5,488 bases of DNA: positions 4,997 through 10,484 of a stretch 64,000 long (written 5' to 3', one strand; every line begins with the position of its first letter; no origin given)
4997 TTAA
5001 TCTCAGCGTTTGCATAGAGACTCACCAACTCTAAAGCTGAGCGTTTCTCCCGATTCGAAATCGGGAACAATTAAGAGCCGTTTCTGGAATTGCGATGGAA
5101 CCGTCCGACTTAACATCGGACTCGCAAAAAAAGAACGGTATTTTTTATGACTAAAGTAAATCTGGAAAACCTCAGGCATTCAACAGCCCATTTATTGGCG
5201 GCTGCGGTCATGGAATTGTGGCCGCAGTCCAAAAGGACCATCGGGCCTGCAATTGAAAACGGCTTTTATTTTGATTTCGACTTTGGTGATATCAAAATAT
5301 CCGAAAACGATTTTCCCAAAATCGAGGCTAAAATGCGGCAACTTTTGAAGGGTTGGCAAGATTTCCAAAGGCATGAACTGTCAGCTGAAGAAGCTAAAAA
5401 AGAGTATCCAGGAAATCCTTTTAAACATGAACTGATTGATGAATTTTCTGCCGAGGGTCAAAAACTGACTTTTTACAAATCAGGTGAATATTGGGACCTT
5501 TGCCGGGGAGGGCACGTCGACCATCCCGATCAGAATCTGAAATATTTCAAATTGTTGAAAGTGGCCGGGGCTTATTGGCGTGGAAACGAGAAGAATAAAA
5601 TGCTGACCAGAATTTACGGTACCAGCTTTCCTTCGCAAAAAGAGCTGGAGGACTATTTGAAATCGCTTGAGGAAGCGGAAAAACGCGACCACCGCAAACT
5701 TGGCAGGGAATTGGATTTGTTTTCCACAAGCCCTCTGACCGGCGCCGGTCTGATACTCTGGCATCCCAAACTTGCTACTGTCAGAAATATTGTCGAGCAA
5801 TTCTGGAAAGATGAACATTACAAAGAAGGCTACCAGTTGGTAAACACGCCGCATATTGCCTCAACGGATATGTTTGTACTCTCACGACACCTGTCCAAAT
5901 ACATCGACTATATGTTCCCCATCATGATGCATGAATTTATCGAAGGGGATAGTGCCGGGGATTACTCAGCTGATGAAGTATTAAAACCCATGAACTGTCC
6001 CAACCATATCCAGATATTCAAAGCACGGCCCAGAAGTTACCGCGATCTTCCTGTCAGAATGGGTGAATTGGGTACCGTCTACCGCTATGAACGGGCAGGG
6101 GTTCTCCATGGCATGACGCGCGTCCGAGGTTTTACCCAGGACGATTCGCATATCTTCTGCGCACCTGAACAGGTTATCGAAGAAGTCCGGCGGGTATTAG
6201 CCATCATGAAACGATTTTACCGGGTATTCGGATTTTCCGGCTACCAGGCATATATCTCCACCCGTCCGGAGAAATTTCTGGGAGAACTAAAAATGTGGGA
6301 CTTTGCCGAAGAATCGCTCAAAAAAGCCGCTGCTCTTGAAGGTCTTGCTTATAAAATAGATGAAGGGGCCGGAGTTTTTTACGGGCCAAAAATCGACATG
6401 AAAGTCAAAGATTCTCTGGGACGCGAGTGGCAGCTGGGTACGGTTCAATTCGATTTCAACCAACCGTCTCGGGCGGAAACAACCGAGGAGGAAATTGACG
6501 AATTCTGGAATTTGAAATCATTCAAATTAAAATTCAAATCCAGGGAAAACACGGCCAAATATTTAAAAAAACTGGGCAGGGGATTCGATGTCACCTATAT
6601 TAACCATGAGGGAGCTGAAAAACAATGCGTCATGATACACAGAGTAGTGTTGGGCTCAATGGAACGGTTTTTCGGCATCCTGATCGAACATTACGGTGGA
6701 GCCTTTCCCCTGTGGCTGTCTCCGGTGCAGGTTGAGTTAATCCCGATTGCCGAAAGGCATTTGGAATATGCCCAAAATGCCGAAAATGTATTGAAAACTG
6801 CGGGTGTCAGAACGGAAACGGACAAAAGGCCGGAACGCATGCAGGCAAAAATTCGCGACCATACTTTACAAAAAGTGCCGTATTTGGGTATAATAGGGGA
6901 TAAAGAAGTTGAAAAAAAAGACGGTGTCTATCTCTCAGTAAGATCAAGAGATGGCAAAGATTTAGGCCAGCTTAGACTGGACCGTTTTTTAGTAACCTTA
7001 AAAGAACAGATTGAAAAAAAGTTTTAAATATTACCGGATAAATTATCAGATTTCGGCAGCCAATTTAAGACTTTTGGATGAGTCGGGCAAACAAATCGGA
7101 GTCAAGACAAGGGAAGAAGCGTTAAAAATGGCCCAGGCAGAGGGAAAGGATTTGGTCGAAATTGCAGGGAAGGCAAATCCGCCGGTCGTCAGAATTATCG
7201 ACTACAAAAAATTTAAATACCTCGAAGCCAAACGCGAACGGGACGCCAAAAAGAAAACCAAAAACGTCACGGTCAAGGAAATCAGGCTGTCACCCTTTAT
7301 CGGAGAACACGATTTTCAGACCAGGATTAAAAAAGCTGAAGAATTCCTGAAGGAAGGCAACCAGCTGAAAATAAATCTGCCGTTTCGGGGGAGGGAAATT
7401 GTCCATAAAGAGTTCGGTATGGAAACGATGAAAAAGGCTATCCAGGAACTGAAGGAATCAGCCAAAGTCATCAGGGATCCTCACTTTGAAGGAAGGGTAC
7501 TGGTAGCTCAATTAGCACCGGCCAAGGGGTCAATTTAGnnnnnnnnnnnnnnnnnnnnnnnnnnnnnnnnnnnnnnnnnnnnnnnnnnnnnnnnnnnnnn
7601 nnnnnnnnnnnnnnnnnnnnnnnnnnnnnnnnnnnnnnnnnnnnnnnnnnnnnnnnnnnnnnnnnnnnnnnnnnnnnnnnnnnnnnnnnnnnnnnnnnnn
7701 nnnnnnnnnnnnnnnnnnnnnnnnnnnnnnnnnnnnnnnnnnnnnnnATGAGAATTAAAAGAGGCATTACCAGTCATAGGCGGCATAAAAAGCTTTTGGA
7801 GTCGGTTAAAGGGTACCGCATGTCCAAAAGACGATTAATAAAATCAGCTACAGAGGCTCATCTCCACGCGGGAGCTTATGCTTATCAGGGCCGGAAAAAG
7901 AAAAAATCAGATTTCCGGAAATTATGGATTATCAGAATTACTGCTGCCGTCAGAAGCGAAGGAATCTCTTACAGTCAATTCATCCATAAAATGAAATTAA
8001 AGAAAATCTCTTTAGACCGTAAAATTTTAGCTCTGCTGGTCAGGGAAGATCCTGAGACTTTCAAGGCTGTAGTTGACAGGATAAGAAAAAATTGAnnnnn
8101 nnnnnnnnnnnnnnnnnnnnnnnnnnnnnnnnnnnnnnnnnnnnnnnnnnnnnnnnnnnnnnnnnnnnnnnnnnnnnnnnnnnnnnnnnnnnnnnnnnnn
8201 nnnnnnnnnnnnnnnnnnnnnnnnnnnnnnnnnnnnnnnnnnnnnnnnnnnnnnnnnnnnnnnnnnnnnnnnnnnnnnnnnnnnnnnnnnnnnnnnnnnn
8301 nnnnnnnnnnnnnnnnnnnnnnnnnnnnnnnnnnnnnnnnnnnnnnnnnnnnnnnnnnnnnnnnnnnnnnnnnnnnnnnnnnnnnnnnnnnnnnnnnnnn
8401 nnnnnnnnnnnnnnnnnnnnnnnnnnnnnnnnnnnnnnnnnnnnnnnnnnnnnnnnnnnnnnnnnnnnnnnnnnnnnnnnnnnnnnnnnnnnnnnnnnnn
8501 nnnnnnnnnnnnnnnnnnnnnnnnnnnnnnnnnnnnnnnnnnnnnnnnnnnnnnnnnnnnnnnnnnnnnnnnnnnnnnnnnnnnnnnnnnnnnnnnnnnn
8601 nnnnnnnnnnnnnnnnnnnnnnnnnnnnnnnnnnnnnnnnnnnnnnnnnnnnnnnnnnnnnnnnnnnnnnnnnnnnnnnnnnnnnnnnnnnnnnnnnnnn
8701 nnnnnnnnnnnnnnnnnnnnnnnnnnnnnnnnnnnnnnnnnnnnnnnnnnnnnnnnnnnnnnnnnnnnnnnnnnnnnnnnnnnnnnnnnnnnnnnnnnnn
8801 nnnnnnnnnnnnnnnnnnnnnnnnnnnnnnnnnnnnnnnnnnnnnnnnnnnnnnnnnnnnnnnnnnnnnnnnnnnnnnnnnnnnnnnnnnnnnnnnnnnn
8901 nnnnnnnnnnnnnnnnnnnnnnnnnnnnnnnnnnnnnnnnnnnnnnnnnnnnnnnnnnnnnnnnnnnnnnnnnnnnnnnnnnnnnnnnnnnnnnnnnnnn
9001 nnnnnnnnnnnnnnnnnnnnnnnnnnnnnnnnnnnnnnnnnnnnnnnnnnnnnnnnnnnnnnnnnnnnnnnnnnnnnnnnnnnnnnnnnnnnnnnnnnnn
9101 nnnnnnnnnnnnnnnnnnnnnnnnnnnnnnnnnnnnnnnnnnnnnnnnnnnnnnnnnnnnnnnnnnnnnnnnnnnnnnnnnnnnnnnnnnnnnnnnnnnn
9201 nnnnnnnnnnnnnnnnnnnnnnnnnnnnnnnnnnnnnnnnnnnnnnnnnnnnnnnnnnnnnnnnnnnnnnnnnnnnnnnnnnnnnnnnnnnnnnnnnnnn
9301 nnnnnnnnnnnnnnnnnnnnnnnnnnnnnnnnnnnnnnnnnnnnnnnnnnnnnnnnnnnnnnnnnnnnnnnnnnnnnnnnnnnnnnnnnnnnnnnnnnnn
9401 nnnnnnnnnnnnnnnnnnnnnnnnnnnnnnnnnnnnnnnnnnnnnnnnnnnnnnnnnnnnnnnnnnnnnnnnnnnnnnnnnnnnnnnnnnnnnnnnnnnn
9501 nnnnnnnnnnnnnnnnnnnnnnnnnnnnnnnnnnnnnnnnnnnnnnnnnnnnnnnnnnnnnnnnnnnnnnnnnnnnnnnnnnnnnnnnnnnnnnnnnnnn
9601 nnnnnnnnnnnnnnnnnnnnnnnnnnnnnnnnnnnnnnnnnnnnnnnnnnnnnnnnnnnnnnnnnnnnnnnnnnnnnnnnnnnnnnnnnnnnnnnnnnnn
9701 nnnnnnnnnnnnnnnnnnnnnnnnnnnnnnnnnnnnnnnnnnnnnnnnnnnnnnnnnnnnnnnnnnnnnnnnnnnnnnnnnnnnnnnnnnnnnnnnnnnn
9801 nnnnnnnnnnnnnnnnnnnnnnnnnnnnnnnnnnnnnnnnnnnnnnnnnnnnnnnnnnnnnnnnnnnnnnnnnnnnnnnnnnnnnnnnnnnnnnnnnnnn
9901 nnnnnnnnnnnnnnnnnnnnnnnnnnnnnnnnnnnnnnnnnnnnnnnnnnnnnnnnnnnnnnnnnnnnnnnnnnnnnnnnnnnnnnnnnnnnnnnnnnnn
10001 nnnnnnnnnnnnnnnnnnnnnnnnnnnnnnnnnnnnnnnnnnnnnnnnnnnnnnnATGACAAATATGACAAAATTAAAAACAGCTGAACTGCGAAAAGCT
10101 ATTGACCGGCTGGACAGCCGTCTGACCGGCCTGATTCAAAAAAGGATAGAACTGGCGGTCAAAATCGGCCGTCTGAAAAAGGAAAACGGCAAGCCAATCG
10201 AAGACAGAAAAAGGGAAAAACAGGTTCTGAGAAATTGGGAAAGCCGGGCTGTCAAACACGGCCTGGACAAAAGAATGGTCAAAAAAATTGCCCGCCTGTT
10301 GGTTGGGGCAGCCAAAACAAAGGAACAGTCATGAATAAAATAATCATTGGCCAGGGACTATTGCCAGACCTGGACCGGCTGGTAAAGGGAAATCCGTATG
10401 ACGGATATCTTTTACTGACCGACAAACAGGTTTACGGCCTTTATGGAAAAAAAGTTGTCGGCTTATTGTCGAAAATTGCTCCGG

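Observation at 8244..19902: Twelve-gene phenylalanine supra-operon: complete shikimate pathway, Phe branch, aminotransferase and PheRS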

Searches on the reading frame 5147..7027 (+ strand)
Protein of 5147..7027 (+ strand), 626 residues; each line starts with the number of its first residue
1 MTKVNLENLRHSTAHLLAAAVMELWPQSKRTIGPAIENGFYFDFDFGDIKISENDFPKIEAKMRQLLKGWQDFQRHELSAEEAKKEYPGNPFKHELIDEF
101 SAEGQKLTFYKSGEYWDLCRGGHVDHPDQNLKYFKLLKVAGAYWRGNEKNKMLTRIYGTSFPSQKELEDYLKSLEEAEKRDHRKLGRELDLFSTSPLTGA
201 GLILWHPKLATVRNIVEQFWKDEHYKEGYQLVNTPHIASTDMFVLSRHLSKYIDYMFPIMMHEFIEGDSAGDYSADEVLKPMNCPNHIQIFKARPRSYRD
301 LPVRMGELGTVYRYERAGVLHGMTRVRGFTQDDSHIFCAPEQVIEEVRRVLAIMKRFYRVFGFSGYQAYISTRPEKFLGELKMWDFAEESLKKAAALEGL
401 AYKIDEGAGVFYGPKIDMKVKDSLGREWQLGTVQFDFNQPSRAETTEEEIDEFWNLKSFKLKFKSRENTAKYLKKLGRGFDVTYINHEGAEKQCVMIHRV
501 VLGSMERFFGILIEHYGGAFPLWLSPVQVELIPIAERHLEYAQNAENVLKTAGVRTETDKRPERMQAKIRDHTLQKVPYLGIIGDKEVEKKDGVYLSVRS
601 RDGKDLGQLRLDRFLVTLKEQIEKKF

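Call 5: search_protein_families(library=pfam, proteins=[window:5147-7027:+])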
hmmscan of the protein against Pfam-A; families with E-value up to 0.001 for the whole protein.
window:5147-7027:+ (626 aa): 3 families
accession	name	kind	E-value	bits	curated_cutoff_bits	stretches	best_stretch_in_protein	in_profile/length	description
PF00587.30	tRNA-synt_2b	-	2.7e-39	135.5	29.3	1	277-445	11-147/179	tRNA synthetase class II core domain (G, H, P, S and T)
PF03129.25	HGTP_anticodon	-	9.9e-17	61.3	21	1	528-620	1-93/94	Anticodon binding domain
PF07973.19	tRNA_SAD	-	3.3e-08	33.8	24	1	108-157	2-44/44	Threonyl and Alanyl tRNA synthetase second additional domain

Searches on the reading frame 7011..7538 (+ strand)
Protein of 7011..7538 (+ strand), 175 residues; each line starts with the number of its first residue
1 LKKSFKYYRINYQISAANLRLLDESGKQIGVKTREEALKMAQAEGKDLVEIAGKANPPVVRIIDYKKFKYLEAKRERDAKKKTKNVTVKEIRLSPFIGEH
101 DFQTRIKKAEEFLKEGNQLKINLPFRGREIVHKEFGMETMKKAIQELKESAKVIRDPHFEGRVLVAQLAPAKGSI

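Call 5: search_protein_families(library=pfam, proteins=[window:7011-7538:+])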
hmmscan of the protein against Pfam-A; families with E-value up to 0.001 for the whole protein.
window:7011-7538:+ (175 aa): 2 families
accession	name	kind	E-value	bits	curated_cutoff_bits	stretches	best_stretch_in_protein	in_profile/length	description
PF00707.27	IF3_C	-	1.3e-28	99.2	34.8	1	86-170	1-85/86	Translation initiation factor IF-3, C-terminal domain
PF05198.21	IF3_N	-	2.2e-25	89.1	26.9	1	10-79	1-70/70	Translation initiation factor IF-3, N-terminal domain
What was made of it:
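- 7011..7538 (+): infC (IF-3). Pfam IF3_N, IF3_C (call 5)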

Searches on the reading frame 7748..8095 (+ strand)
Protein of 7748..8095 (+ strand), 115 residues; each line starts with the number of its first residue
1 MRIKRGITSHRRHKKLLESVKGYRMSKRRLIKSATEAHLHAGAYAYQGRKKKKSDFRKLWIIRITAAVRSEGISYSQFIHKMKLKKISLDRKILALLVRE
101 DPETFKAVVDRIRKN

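Call 5: search_protein_families(library=pfam, proteins=[window:7748-8095:+])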
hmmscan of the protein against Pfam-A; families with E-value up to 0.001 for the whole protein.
window:7748-8095:+ (115 aa): 1 family
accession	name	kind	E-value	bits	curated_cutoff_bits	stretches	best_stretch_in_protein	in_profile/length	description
PF00453.23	Ribosomal_L20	-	7.8e-37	126.1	30.8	1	2-107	1-106/107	Ribosomal protein L20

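Call 70: find_homologous_proteins(query=window:7748-8095:+, max_evalue=1e-10)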
Query window:7748-8095:+ (115 aa): 2939 proteins with E <= 1e-10 among 2941 candidates; the best 120 are listed.
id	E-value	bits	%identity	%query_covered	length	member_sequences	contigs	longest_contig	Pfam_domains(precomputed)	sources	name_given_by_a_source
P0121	4.7e-65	234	100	100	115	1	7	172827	PF00453.24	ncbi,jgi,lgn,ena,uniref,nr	ncbi:MAG: 50S ribosomal protein L20, large subunit ribosomal protein L20 [Candidatus Gottesmanbacter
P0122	1.9e-47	178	74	100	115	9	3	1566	PF00453.24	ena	-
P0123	3.0e-42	161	68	100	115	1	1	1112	PF00453.24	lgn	-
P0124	4.1e-42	160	68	99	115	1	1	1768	PF00453.24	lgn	-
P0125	4.3e-42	160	67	100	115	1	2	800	PF00453.24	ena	-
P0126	3.2e-41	158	64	100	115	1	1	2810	PF00453.24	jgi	jgi:large subunit ribosomal protein L20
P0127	5.4e-41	157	68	98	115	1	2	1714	PF00453.24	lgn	-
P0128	6.1e-41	157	72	97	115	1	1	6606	PF00453.24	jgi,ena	-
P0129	7.0e-41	156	69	98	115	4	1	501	PF00453.24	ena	-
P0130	9.5e-41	156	65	98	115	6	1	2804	PF00453.24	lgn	-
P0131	9.7e-41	156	69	98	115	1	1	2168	PF00453.24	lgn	-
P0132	9.9e-41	156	65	100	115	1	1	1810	PF00453.24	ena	-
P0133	1.2e-40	156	65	97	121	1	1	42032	PF00453.24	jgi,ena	-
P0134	1.3e-40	156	69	98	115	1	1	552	PF00453.24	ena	-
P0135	2.5e-40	155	67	98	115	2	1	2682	PF00453.24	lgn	-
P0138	4.0e-40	154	65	97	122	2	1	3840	PF00453.24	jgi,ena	jgi:large subunit ribosomal protein L20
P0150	3.4e-39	151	64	98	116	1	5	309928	PF00453.24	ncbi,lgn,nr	ncbi:50S ribosomal protein L20 [Candidatus Microgenomates bacterium]|nr:50S ribosomal protein L20 [C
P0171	7.3e-38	147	63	98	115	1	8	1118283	PF00453.24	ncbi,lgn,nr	ncbi:50S ribosomal protein L20 [Candidatus Gottesmanbacteria bacterium]|nr:50S ribosomal protein L20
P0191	6.9e-37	144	62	97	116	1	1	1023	PF00453.24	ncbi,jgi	jgi:large subunit ribosomal protein L20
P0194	1.0e-36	143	62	97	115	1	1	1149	PF00453.24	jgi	jgi:large subunit ribosomal protein L20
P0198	1.2e-36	143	66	97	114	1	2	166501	PF00453.24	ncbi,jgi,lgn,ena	-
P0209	4.2e-36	141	61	98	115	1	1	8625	PF00453.24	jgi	jgi:large subunit ribosomal protein L20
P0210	4.3e-36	141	61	99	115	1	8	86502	PF00453.24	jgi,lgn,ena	jgi:large subunit ribosomal protein L20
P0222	9.9e-36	140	64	97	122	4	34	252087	PF00453.24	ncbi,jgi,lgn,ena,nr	ncbi:MAG: 50S ribosomal protein L20 [Candidatus Levybacteria bacterium CG_4_10_14_0_2_um_filter_36_1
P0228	1.4e-35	139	58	98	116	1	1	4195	PF00453.24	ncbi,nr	ncbi:50S ribosomal protein L20 [Candidatus Gottesmanbacteria bacterium]|nr:50S ribosomal protein L20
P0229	1.4e-35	139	63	98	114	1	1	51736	PF00453.24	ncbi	ncbi:MAG: 50S ribosomal protein L20 [Candidatus Gottesmanbacteria bacterium]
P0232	1.6e-35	139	62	98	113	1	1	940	PF00453.24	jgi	jgi:large subunit ribosomal protein L20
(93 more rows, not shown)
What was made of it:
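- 7748..8095 (+): rplT (ribosomal protein L20). Pfam Ribosomal_L20 (call 5); the identical protein is named Candidatus Gottesmanbacteria L20 (call 70)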

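Call 71: find_encoding_contigs(protein=P0222, flank=6000, max_places=1)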
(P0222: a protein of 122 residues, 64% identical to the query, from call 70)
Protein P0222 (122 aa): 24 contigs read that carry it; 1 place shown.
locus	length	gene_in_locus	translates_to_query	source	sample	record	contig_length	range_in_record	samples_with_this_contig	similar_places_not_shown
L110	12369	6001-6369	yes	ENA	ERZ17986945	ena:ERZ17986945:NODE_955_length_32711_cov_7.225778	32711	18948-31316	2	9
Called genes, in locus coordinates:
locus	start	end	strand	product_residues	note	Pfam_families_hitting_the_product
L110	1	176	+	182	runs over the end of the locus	-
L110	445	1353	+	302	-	PF05697:Trigger_N, PF05698:Trigger_C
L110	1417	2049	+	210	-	PF18904:DUF5660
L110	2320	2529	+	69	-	-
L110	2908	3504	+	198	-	-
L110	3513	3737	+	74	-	PF18910:DUF5665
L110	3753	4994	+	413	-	PF00587:tRNA-synt_2b, PF03129:HGTP_anticodon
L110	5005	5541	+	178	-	PF05198:IF3_N, PF00707:IF3_C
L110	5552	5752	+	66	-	PF01632:Ribosomal_L35p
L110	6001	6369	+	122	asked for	PF00453:Ribosomal_L20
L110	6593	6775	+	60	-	-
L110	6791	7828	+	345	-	PF02912:Phe_tRNA-synt_N, PF01409:tRNA-synt_2d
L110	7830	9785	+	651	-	PF03483:B3_4, PF03484:B5, PF17759:tRNA_synthFbeta, PF03147:FDX-ACB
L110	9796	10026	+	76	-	-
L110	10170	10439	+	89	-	PF01022:HTH_5 (weak)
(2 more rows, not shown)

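Call 72: find_encoding_contigs(protein=P0150, flank=6000, max_places=1)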
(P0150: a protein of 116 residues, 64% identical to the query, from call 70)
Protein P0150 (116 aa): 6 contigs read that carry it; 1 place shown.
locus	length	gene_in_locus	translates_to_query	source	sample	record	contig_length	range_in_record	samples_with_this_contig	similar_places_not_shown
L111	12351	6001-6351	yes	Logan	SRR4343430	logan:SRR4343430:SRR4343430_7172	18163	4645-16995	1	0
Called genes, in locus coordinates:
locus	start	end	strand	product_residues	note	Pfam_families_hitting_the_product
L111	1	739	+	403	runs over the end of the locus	PF12704:MacB_PCD, PF02687:FtsX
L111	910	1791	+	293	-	PF05697:Trigger_N, PF05698:Trigger_C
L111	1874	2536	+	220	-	PF18904:DUF5660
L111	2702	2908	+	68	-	-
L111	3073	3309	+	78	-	PF18910:DUF5665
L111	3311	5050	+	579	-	PF07973:tRNA_SAD, PF00587:tRNA-synt_2b, PF03129:HGTP_anticodon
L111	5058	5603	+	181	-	PF05198:IF3_N, PF00707:IF3_C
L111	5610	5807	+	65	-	PF01632:Ribosomal_L35p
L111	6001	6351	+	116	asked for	PF00453:Ribosomal_L20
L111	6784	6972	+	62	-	-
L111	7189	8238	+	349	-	PF02912:Phe_tRNA-synt_N, PF01409:tRNA-synt_2d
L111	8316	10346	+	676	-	PF03483:B3_4, PF03484:B5, PF17759:tRNA_synthFbeta, PF03147:FDX-ACB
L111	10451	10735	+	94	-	-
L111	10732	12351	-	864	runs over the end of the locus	PF00912:Transgly, PF00905:Transpeptidase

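Call 73: find_encoding_contigs(protein=P0198, flank=6000, max_places=1)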
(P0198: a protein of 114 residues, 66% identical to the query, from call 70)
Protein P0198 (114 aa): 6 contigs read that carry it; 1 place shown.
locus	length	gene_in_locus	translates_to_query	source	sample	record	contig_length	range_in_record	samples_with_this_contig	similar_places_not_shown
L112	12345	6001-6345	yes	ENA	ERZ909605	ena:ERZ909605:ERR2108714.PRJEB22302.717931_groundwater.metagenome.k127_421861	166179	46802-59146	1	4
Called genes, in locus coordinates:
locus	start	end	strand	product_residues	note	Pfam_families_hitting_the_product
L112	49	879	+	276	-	PF05697:Trigger_N, PF05698:Trigger_C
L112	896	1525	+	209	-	PF18904:DUF5660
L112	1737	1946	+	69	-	-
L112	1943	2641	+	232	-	-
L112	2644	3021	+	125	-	-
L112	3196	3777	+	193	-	-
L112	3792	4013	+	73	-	PF18910:DUF5665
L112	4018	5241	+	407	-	PF00587:tRNA-synt_2b, PF03129:HGTP_anticodon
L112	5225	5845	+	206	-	PF05198:IF3_N, PF00707:IF3_C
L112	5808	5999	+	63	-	PF01632:Ribosomal_L35p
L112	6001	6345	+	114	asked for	PF00453:Ribosomal_L20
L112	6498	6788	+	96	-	-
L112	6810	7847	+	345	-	PF02912:Phe_tRNA-synt_N, PF01409:tRNA-synt_2d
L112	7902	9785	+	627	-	PF03483:B3_4, PF03484:B5, PF17759:tRNA_synthFbeta, PF03147:FDX-ACB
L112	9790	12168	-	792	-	PF00912:Transgly, PF00905:Transpeptidase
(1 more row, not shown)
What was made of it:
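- On thrS-infC-rpmI-rplT-pheST conserved cluster: Sister Microgenomates have the uninterrupted order (calls 71-73).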

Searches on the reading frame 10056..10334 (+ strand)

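Call 3: search_protein_families(library=pfam, proteins=[window:10056-10334:+])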
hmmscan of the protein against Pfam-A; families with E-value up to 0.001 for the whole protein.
window:10056-10334:+ (92 aa): 1 family
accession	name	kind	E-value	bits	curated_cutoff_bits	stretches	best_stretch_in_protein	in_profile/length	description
PF01817.26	CM_2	-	3.1e-20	72.6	27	1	12-90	1-79/80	Chorismate mutase type II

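Call 4: search_protein_families(library=ncbifam, proteins=[window:10056-10334:+])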
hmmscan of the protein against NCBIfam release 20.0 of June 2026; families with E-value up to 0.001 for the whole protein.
window:10056-10334:+ (92 aa): 20 families
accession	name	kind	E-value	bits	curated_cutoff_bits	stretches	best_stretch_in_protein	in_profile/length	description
TIGR01791.2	CM_archaeal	equivalog_domain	2.9e-19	68.8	66.95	1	11-90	3-82/83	chorismate mutase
NF004925.0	PRK06285.1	equivalog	1.2e-14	54.1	77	1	4-90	4-90/99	chorismate mutase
TIGR01805.1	CM_mono_grmpos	equivalog_domain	5.9e-13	48.9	71.2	1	11-64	3-56/81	chorismate mutase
NF008400.0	PRK11199.1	equivalog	1.7e-12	47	273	1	9-91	5-87/374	bifunctional chorismate mutase/prephenate dehydrogenase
TIGR01808.1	CM_M_hiGC-arch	equivalog_domain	3.5e-12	46.3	52.15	1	11-62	4-55/74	chorismate mutase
TIGR01806.1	CM_mono2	equivalog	7e-12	45.5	74.15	1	22-88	8-74/114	gamma subclass chorismate mutase AroQ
NF006741.0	PRK09269.1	equivalog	6.2e-11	42.3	158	1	20-81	31-95/194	chorismate mutase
NF005965.0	PRK08055.1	equivalog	7.9e-11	41.8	179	1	21-88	29-96/182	chorismate mutase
TIGR01799.1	CM_T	equivalog_domain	1.9e-10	40.7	95.9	1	11-83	3-75/83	chorismate mutase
NF007910.0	PRK10622.1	equivalog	8.9e-10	38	577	1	8-84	6-82/386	bifunctional chorismate mutase/prephenate dehydratase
TIGR01807.1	CM_P2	equivalog_domain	1.4e-09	38.1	69.55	1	10-78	2-71/76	chorismate mutase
TIGR01797.1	CM_P_1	equivalog_domain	1.5e-09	37.8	73.7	1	11-83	3-75/83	chorismate mutase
NF006691.0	PRK09239.1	equivalog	2e-09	37.5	120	1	6-89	9-92/108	chorismate mutase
TIGR01803.1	CM-like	subfamily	4.2e-09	36.5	73.35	1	10-80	2-72/82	chorismate mutase family protein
NF005894.0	PRK07857.1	equivalog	8.1e-09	35.3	73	1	7-70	28-91/106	chorismate mutase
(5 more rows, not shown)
